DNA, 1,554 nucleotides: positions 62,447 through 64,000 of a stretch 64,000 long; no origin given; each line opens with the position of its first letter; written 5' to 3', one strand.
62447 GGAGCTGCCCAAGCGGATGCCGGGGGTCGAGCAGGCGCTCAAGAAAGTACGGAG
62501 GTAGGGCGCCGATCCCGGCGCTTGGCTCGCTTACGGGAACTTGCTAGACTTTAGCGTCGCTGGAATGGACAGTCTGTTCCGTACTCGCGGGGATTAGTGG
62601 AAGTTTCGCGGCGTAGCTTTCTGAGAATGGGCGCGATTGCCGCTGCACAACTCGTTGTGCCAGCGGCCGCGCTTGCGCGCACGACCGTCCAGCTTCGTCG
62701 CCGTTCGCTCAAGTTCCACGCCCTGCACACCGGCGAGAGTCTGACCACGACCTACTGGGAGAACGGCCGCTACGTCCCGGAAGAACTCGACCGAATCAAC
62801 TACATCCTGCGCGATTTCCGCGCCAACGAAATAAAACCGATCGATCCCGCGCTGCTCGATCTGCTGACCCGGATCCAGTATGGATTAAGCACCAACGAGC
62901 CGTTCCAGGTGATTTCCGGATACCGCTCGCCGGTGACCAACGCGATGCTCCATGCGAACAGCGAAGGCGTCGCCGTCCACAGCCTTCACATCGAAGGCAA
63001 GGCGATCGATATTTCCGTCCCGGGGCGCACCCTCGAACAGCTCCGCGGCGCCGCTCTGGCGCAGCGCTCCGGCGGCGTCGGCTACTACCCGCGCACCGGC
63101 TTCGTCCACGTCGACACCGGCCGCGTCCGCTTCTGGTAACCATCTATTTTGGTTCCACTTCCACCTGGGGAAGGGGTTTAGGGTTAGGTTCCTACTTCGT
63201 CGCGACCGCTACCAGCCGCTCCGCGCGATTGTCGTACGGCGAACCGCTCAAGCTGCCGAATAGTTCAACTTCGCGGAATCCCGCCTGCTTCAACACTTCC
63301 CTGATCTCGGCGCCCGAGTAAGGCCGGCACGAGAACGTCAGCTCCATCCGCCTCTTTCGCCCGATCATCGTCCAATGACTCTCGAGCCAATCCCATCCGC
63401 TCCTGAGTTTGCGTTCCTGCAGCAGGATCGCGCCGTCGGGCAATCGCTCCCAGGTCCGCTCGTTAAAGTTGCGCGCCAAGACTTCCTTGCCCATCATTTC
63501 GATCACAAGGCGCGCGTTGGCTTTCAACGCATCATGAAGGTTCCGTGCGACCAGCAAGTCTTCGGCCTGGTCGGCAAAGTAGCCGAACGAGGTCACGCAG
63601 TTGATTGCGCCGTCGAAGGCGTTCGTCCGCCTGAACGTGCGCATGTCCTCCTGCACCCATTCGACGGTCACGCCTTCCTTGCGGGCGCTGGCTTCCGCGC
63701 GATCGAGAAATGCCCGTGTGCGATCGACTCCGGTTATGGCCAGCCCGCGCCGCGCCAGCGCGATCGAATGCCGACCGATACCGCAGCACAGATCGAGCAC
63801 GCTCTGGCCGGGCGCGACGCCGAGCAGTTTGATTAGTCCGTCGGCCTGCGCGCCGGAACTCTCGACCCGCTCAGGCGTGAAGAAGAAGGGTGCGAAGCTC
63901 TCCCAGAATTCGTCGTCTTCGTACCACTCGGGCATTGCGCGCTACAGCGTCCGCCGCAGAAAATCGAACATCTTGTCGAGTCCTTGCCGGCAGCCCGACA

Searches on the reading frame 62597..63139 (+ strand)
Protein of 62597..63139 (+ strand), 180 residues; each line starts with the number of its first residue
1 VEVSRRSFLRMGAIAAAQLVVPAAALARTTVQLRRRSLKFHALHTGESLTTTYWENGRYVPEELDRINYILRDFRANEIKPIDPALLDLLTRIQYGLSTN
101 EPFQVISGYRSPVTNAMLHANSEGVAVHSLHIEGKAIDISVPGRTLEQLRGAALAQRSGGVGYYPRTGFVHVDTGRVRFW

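Call 52: search_protein_families(library=pfam, proteins=[window:62597-63139:+])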
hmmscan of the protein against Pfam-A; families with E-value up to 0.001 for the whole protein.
window:62597-63139:+ (180 aa): 2 families
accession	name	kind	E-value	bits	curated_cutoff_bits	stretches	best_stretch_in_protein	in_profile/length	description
PF05951.18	Peptidase_M15_2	-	2.3e-55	187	27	1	35-180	6-153/153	Bacterial protein of unknown function (DUF882)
PF08291.16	Peptidase_M15_3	-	5.9e-12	46.1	23.2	1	84-173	26-108/108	Peptidase M15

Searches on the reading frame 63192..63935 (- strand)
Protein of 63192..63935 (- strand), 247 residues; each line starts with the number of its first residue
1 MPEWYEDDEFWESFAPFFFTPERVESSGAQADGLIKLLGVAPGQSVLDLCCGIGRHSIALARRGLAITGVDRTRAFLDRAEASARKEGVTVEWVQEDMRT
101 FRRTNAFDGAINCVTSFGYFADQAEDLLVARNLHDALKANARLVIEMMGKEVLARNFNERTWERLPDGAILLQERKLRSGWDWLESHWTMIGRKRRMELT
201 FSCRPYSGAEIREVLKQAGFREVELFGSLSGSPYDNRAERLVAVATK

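Call 52: search_protein_families(library=pfam, proteins=[window:63192-63935:-])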
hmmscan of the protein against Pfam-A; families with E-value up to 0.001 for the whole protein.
window:63192-63935:- (247 aa): 8 families
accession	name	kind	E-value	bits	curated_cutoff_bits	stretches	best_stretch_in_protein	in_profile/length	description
PF13649.12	Methyltransf_25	-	1.8e-14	54.6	27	1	46-138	1-94/97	Methyltransferase domain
PF13847.12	Methyltransf_31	-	1.1e-11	45.1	27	1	43-154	4-124/145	Methyltransferase domain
PF13489.12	Methyltransf_23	-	9e-10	39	27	1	41-224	21-163/164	Methyltransferase domain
PF08241.18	Methyltransf_11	-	2.4e-09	38.1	21.2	1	47-145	1-95/95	Methyltransferase domain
PF08242.18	Methyltransf_12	-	1.7e-06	29.1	30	1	47-143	1-98/98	Methyltransferase domain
PF01209.24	Ubie_methyltran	-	1.4e-05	25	20.1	1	35-144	40-150/233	ubiE/COQ5 methyltransferase family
PF03848.20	TehB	-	0.00032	20.6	20.4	1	40-111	29-100/193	Tellurite resistance protein TehB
PF05175.20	MTS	-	0.0004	20.5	23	1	34-108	23-100/170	Methyltransferase small domain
